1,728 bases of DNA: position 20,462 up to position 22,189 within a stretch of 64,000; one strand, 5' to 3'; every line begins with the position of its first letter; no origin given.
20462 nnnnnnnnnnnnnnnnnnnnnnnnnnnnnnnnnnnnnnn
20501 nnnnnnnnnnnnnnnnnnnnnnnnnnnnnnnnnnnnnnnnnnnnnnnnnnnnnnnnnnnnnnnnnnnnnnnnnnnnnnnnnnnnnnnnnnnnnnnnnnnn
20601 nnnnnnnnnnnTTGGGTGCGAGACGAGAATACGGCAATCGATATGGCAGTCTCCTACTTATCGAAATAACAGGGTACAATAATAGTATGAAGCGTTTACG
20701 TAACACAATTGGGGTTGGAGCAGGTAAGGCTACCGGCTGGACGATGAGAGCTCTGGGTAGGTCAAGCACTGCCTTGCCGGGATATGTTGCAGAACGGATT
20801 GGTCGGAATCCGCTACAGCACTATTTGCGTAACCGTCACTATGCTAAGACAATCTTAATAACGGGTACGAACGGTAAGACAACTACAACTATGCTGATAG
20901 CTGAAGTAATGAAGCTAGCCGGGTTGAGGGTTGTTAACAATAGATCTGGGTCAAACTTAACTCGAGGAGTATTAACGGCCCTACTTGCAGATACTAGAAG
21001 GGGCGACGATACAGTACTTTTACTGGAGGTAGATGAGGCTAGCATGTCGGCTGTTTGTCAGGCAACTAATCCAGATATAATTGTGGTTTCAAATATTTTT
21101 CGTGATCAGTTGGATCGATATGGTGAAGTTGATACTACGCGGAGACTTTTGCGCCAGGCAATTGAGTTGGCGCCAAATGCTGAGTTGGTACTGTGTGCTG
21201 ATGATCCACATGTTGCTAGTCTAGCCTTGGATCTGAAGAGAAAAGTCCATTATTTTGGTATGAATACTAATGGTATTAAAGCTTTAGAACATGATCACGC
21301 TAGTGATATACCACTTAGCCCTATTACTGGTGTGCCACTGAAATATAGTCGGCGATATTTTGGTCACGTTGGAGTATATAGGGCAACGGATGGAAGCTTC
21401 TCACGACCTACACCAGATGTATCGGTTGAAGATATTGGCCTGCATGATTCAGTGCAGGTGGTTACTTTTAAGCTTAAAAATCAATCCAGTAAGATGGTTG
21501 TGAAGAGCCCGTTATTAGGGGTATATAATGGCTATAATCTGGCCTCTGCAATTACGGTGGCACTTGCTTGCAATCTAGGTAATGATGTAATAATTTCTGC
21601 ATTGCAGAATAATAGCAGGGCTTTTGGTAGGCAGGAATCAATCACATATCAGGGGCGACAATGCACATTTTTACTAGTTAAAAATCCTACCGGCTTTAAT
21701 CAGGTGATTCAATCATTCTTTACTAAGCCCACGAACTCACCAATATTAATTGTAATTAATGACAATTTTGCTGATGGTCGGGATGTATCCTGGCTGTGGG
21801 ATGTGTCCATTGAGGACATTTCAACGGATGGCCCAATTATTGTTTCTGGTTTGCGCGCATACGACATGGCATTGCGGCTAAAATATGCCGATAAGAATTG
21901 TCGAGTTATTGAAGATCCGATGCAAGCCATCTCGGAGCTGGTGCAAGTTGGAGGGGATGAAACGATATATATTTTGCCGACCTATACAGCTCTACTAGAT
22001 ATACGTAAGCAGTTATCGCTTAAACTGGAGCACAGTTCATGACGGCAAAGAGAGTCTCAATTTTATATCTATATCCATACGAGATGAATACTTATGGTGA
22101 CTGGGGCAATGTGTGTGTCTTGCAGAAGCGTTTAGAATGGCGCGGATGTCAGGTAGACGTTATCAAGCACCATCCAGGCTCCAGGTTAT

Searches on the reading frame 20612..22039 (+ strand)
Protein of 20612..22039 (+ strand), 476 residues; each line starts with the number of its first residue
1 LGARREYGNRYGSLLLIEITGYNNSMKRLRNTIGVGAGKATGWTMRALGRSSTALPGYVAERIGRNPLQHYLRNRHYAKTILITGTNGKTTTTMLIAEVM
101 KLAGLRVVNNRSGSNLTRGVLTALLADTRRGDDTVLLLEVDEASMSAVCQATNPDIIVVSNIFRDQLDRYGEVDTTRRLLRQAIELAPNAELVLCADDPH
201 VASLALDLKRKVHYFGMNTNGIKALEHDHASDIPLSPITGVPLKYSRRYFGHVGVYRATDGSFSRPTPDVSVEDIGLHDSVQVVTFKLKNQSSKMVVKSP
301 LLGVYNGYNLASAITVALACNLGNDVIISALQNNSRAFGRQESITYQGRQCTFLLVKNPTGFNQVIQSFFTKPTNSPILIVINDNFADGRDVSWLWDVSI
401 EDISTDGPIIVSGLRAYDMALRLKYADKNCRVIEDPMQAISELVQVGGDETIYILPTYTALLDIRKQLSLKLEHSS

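Call 48: search_protein_families(library=pfam, proteins=[window:20612-22039:+])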
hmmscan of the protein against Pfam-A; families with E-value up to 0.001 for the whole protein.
window:20612-22039:+ (476 aa): 2 families
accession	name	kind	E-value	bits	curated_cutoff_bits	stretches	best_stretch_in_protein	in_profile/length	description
PF08353.15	MurT_C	-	7e-32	110.1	25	1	355-461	1-110/110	MurT ligase C-terminal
PF08245.18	Mur_ligase_M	-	6e-18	66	24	1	83-317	1-200/200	Mur ligase middle domain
